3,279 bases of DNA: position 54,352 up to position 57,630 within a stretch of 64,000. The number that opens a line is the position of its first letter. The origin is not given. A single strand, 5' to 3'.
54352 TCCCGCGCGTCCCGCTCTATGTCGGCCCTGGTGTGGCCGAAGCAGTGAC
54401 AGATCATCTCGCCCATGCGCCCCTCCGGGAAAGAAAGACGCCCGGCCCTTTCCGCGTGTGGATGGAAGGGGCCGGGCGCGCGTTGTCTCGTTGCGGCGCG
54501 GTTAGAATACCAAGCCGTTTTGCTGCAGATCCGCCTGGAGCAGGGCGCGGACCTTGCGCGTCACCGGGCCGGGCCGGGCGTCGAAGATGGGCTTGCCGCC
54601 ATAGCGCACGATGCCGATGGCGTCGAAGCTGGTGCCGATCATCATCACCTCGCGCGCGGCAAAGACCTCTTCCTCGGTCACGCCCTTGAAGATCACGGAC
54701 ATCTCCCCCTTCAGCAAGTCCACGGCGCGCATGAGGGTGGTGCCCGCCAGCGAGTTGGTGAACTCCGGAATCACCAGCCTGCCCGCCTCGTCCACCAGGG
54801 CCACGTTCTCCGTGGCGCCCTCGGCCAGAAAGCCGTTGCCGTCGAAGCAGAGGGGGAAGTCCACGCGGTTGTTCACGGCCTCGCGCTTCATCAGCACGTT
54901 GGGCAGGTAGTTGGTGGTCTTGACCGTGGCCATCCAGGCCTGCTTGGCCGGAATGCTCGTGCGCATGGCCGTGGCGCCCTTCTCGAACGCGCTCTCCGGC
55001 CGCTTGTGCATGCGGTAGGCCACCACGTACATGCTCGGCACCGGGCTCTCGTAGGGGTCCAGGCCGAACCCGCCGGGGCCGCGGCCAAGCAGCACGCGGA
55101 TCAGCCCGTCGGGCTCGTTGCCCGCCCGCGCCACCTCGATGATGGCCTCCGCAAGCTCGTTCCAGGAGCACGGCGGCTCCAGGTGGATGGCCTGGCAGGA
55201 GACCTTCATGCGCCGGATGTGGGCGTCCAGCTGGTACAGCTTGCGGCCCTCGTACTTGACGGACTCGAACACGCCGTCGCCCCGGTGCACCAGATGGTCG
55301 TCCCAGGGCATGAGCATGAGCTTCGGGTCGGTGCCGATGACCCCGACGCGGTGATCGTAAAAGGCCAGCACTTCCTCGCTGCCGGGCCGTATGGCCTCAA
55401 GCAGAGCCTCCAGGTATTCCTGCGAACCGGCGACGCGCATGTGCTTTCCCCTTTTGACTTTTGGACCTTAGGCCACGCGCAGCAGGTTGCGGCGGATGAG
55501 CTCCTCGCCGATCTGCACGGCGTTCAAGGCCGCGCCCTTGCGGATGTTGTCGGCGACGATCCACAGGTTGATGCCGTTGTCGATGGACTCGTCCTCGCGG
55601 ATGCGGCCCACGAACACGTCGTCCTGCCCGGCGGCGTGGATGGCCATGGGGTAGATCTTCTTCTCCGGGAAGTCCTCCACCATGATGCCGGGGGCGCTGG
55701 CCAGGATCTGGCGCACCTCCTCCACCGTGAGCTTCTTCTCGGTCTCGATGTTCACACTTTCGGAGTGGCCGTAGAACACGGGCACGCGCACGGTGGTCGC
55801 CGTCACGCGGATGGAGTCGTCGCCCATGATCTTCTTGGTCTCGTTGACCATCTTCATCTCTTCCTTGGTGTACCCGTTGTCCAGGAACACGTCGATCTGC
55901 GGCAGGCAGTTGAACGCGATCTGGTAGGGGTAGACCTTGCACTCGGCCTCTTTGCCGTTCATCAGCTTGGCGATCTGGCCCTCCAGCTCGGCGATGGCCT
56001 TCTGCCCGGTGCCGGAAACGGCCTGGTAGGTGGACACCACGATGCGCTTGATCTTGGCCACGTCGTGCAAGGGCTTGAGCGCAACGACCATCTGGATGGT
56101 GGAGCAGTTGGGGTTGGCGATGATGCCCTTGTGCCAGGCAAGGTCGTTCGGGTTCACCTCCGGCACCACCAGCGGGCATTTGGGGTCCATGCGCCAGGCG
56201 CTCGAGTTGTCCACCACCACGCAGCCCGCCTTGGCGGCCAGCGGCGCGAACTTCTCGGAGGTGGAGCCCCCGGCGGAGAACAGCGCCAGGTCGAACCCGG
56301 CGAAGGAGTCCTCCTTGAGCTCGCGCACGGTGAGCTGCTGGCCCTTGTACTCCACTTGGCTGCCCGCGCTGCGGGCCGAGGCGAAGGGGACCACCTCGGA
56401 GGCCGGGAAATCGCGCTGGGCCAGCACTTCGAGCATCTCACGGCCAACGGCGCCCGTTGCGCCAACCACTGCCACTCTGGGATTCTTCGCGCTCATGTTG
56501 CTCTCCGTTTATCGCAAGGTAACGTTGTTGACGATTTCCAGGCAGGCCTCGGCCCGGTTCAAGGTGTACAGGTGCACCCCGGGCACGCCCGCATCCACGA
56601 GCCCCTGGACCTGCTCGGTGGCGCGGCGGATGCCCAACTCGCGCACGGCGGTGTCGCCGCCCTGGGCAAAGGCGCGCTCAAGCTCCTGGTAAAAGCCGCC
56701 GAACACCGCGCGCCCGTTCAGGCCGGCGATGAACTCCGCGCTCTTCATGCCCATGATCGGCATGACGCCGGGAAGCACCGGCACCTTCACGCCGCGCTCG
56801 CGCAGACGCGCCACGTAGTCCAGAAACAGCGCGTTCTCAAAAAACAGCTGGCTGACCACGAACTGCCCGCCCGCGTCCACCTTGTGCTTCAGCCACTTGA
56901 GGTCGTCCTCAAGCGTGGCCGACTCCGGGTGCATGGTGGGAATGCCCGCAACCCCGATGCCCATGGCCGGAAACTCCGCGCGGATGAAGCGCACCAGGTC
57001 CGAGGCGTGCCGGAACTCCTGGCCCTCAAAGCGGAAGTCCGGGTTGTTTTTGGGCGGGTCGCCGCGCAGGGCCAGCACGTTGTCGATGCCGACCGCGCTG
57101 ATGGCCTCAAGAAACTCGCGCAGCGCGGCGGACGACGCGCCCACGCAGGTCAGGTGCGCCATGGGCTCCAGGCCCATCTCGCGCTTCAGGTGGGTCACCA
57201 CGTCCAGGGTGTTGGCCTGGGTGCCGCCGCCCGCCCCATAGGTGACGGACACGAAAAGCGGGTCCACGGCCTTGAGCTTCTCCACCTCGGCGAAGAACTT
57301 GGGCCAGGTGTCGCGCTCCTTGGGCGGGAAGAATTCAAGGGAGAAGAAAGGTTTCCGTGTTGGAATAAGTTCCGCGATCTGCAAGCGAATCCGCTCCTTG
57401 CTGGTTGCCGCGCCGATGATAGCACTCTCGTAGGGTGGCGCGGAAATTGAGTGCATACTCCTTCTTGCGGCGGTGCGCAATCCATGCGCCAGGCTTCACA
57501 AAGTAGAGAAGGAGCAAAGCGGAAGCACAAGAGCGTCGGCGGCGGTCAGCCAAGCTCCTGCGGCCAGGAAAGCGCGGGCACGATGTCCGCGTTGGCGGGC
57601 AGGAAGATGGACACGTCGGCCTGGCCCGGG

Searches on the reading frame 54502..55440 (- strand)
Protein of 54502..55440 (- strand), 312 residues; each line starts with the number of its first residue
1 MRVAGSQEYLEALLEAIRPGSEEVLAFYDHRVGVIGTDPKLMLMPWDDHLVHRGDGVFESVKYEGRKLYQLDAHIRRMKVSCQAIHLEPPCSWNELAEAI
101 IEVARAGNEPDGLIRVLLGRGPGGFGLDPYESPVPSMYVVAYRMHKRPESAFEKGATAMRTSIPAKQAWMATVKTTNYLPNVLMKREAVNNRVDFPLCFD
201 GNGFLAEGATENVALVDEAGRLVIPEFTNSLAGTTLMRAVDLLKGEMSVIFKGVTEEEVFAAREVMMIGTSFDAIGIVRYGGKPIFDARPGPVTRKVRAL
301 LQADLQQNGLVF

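Call 7: search_protein_families(library=pfam, proteins=[window:54502-55440:-])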
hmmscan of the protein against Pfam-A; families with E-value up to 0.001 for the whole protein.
window:54502-55440:- (312 aa): 1 family
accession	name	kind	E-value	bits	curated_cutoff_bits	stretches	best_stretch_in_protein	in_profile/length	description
PF01063.24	Aminotran_4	-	5.5e-42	144.6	28.5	1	56-278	1-221/223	Amino-transferase class IV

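Call 8: search_protein_families(library=ncbifam, proteins=[window:54502-55440:-])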
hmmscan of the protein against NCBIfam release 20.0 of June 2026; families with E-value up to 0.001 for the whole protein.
window:54502-55440:- (312 aa): 17 families
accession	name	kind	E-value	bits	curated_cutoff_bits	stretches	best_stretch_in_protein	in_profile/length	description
NF006185.0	PRK08320.1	subfamily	1.3e-45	155.8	363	1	48-309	23-287/292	branched-chain amino acid aminotransferase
NF009126.0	PRK12479.1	equivalog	3.7e-35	121.5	518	1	48-300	24-279/299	branched-chain-amino-acid transaminase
TIGR01122.1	ilvE_I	equivalog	2.8e-33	115.4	245.55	1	48-299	18-278/298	branched-chain-amino-acid transaminase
NF005209.0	PRK06680.1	subfamily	5.8e-28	97.6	320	1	54-302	29-278/286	D-amino-acid transaminase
NF005146.0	PRK06606.1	equivalog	2.1e-26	92.6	279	1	49-301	28-288/307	branched-chain amino acid transaminase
TIGR01121.1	D_amino_aminoT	equivalog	1.5e-22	80.1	277.45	1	52-305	24-275/276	D-amino-acid transaminase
NF004761.0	PRK06092.1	equivalog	5e-22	78.4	260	1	47-279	15-246/268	aminodeoxychorismate lyase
TIGR03461.1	pabC_Proteo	equivalog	4.3e-21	75.3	176.85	1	47-269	13-234/262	aminodeoxychorismate lyase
NF005888.0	PRK07849.1-3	equivalog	1.3e-16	60.4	273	1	37-285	22-274/298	aminodeoxychorismate lyase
NF005726.0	PRK07544.1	equivalog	2.4e-15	56.4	396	1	27-297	5-280/295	branched-chain amino acid aminotransferase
NF005886.0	PRK07849.1-1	equivalog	7.6e-15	54.9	253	1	37-238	21-224/291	aminodeoxychorismate lyase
NF009066.0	PRK12400.1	equivalog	4.9e-13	49.1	538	1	44-305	23-282/290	D-amino-acid transaminase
NF005800.0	PRK07650.1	equivalog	9.1e-13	48.1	308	1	48-303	21-274/290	aminodeoxychorismate lyase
NF009896.0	PRK13356.1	equivalog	2.6e-12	46.4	262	1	43-301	23-279/287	branched-chain amino acid aminotransferase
NF005887.0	PRK07849.1-2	equivalog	6.4e-12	45.4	278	1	37-283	14-268/291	aminodeoxychorismate lyase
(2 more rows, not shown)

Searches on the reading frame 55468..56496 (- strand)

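Call 7: search_protein_families(library=pfam, proteins=[window:55468-56496:-])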
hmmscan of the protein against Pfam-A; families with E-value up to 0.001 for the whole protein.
window:55468-56496:- (342 aa): 3 families
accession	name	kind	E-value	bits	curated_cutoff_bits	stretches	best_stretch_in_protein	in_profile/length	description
PF02774.23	Semialdhyde_dhC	-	1.2e-61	208.5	26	1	140-320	1-184/184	Semialdehyde dehydrogenase, dimerisation domain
PF01118.30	Semialdhyde_dh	-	2e-36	125.5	26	1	7-120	1-119/121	Semialdehyde dehydrogenase, NAD binding domain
PF02800.25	Gp_dh_C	-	0.00025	21.1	24.4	0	221-269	62-110/158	Glyceraldehyde 3-phosphate dehydrogenase, C-terminal domain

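Call 8: search_protein_families(library=ncbifam, proteins=[window:55468-56496:-])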
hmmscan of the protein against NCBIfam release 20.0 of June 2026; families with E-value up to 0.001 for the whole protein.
window:55468-56496:- (342 aa): 15 families
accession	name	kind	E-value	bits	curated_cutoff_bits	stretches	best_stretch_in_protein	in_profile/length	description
NF011456.0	PRK14874.1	equivalog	4e-156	519.3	223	1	5-337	4-344/346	aspartate-semialdehyde dehydrogenase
TIGR01296.1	asd_B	equivalog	2.2e-146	487.3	324.2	1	7-335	1-338/339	aspartate-semialdehyde dehydrogenase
NF005229.0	PRK06728.1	equivalog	5e-115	384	628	1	1-337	1-345/347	aspartate-semialdehyde dehydrogenase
NF004224.0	PRK05671.1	equivalog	6.5e-84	282.2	284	1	7-336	6-334/336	aspartate-semialdehyde dehydrogenase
NF005957.0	PRK08040.1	equivalog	4.8e-83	279.4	273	1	7-337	6-334/336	aspartate-semialdehyde dehydrogenase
NF006416.0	PRK08664.1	subfamily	6.8e-46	157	232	1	6-337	4-347/350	aspartate-semialdehyde dehydrogenase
TIGR00978.1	asd_EA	equivalog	3.9e-43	147.8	301.2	2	7-171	2-187/342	aspartate-semialdehyde dehydrogenase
NF005144.0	PRK06598.1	subfamily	3.6e-31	108.6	198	2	166-323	195-357/369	aspartate-semialdehyde dehydrogenase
NF005368.0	PRK06901.1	equivalog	7.9e-27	94.3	437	1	34-335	37-320/323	oxidoreductase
TIGR01745.1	asd_gamma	equivalog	7.6e-24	84.3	402.9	2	164-323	192-355/366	aspartate-semialdehyde dehydrogenase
TIGR01850.1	argC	equivalog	3.7e-20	72.4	233.6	2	7-170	2-190/345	N-acetyl-gamma-glutamyl-phosphate reductase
TIGR01534.1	GAPDH-I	equivalog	2e-06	27.3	367.2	0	84-163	110-187/330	type I glyceraldehyde-3-phosphate dehydrogenase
TIGR01851.1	argC_other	equivalog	3.9e-05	23.1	229.85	1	80-201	62-186/310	N-acetyl-gamma-glutamyl-phosphate reductase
NF003251.0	PRK04207.1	equivalog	0.00029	20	185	0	228-273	205-250/343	type II glyceraldehyde-3-phosphate dehydrogenase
TIGR01532.1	E4PD_g-proteo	equivalog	0.00045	19.6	530.55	0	69-159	91-180/325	erythrose-4-phosphate dehydrogenase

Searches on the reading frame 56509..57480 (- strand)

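Call 7: search_protein_families(library=pfam, proteins=[window:56509-57480:-])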
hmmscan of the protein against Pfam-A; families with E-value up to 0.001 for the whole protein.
window:56509-57480:- (323 aa): 1 family
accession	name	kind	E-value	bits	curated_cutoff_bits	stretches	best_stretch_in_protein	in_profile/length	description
PF02219.23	MTHFR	-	4.7e-84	282.6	24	1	37-320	4-286/287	Methylenetetrahydrofolate reductase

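Call 8: search_protein_families(library=ncbifam, proteins=[window:56509-57480:-])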
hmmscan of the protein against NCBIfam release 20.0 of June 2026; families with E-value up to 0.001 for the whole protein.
window:56509-57480:- (323 aa): 4 families
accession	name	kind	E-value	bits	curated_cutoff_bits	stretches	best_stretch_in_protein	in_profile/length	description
TIGR00676.1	fadh2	equivalog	4e-82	275.6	293.7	1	46-320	1-274/275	methylenetetrahydrofolate reductase [NAD(P)H]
TIGR00677.1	fadh2_euk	equivalog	2.5e-72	243.6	310.05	1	45-322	1-277/281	methylenetetrahydrofolate reductase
NF006950.0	PRK09432.1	equivalog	4.8e-49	167.2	382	1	28-320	9-290/296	methylenetetrahydrofolate reductase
NF006396.0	PRK08645.1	equivalog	4.1e-23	81.3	453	1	34-320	313-602/611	bifunctional homocysteine S-methyltransferase/methylenetetrahydrofolate reductase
